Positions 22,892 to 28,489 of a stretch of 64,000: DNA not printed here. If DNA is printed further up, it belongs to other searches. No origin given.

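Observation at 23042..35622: Three ~1,700-aa secreted paralogs share a ~1,000-aa core I cannot place in any glycoside hydrolase or lyase family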

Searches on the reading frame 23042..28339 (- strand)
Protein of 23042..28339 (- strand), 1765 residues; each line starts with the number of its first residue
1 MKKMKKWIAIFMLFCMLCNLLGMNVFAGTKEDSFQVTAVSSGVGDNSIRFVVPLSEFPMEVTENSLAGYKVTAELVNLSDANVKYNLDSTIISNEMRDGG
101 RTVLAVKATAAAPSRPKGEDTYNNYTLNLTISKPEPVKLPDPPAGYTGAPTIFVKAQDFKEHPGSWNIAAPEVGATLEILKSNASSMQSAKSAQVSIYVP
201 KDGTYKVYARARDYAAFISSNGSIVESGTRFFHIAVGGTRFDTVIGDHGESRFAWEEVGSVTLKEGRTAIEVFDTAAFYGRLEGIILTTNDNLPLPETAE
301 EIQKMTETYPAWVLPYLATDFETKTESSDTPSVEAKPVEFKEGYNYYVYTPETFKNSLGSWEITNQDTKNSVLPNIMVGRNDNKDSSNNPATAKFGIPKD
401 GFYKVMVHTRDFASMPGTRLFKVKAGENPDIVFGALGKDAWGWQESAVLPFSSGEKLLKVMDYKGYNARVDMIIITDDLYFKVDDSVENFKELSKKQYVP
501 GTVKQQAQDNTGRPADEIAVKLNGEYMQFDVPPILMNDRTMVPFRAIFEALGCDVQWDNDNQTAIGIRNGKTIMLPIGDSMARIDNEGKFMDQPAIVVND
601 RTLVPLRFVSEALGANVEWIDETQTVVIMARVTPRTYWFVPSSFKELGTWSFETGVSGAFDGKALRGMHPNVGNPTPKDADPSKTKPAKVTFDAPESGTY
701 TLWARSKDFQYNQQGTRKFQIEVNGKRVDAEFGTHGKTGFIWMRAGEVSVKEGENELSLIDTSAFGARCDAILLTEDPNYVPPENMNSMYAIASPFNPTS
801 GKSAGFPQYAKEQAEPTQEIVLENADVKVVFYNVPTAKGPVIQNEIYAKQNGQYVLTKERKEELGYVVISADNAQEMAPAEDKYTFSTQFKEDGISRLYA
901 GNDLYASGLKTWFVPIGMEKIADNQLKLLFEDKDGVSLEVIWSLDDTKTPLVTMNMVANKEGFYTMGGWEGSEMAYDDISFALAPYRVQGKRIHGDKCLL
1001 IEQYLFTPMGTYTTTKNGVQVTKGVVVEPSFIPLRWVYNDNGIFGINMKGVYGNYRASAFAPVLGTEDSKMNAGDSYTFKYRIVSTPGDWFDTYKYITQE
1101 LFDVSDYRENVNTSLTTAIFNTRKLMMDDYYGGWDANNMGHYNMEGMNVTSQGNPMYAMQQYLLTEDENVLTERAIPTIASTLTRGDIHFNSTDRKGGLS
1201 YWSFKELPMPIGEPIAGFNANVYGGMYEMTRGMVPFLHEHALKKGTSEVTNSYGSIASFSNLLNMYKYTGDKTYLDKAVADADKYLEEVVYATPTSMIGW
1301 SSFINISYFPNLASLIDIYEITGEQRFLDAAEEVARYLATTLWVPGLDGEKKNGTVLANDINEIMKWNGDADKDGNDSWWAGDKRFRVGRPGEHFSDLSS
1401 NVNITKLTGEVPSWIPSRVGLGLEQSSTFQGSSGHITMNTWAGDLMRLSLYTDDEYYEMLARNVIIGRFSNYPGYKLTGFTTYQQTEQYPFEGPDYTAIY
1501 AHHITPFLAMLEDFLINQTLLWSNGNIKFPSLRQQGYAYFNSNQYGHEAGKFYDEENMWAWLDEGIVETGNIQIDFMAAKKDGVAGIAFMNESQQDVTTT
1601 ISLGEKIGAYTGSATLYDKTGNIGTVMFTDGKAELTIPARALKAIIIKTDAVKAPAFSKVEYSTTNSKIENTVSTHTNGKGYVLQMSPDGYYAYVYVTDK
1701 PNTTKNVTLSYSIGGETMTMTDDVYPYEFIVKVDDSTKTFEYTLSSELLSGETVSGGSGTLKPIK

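Call 6: search_protein_families(library=pfam, proteins=[window:23042-28339:-], max_evalue=1)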
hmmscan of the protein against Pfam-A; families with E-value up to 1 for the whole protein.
window:23042-28339:- (1765 aa): 6 families
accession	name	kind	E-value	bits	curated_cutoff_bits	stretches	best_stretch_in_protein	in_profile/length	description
PF07833.16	Cu_amine_oxidN1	-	1.2e-35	122.2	24.2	1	522-628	2-108/108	Copper amine oxidase N-terminal domain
PF11721.14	Malectin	-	0.0016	18.9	23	1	689-733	64-110/163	Malectin domain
PF07944.18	Beta-AFase-like_GH127_cat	-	0.0017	17.9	24.9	1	1259-1335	131-204/376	Beta-L-arabinofuranosidase, GH127 catalytic domain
PF04151.21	PPC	-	0.0039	18.5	25.9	0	180-209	39-68/70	Bacterial pre-peptidase C-terminal domain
PF02408.26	CUB_2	-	0.0095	16.1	23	1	1688-1731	51-93/120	CUB-like domain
PF07470.19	Glyco_hydro_88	-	0.012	15.1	26.6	1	1257-1340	33-108/352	Glycosyl Hydrolase Family 88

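Call 9: search_solved_structures(query=window:23042-28339:-, max_evalue=1)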
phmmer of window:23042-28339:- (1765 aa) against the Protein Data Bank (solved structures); distinct sequences matched with E-value up to 1: 0.

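Call 11: search_protein_families(library=ncbifam, proteins=[window:23042-28339:-], max_evalue=1)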
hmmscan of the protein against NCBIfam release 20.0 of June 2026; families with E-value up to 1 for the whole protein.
window:23042-28339:- (1765 aa): 0 families
